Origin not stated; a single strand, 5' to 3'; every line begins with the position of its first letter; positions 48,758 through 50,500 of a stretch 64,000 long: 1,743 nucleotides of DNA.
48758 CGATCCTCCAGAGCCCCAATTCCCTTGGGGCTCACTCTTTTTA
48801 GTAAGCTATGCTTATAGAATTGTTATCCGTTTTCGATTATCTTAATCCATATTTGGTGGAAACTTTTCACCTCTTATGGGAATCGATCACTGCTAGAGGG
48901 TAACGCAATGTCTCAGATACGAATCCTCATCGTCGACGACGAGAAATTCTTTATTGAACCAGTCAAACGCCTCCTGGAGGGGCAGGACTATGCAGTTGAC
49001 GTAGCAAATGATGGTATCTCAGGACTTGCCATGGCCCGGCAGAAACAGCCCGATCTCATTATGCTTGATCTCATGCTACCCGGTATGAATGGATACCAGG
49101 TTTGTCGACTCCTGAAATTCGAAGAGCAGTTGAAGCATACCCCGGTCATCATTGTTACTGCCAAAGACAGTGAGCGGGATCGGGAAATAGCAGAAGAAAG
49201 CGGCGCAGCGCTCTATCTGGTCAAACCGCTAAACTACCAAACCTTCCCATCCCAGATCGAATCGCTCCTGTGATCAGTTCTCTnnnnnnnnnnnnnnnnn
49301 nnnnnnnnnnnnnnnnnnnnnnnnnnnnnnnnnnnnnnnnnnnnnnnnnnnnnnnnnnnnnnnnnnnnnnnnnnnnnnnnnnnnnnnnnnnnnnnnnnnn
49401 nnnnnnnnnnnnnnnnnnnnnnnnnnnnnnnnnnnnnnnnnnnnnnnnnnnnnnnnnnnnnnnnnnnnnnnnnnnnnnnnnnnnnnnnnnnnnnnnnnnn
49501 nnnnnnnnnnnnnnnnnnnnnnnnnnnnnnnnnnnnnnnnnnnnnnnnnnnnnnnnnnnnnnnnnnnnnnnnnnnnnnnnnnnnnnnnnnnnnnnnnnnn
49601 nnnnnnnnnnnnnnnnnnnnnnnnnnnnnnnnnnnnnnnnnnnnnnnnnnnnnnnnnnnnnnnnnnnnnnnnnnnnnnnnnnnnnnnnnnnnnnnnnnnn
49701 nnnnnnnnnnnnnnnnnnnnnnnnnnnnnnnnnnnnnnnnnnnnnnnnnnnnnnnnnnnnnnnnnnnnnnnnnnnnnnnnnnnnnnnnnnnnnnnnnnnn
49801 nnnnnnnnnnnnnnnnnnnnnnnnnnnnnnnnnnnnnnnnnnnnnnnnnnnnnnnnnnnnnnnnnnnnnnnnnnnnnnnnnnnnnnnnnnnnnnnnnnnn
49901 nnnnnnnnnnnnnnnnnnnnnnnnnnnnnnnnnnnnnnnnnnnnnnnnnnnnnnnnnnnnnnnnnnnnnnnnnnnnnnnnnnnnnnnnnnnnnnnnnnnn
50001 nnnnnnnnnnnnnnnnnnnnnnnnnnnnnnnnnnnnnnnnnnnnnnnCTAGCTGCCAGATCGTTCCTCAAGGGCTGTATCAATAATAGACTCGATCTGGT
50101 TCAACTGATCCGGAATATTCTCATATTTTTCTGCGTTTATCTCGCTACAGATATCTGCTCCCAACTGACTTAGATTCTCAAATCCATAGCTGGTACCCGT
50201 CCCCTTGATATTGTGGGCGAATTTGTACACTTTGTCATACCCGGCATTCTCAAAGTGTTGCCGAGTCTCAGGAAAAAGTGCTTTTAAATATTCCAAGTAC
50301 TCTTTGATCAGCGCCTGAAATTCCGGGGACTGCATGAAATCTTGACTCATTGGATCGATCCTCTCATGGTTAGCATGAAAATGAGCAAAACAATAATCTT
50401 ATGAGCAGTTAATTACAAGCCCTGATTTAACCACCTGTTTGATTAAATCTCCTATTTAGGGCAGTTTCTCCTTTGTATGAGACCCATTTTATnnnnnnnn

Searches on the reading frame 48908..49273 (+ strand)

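Call 73: search_protein_families(library=pfam, proteins=[window:48908-49273:+], max_evalue=0.001)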
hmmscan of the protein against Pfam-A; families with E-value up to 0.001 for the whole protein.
window:48908-49273:+ (121 aa): 1 family
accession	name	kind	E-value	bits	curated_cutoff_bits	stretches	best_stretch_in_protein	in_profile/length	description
PF00072.30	Response_reg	-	1.5e-26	93.1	30.2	1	6-113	1-106/111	Response regulator receiver domain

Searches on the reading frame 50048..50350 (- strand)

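Call 73: search_protein_families(library=pfam, proteins=[window:50048-50350:-], max_evalue=0.001)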
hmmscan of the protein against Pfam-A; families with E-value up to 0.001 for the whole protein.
window:50048-50350:- (100 aa): 1 family
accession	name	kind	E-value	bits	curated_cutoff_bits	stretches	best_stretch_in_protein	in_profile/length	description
PF01627.28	Hpt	-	0.00045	20.8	24.6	1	14-90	2-78/84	Hpt domain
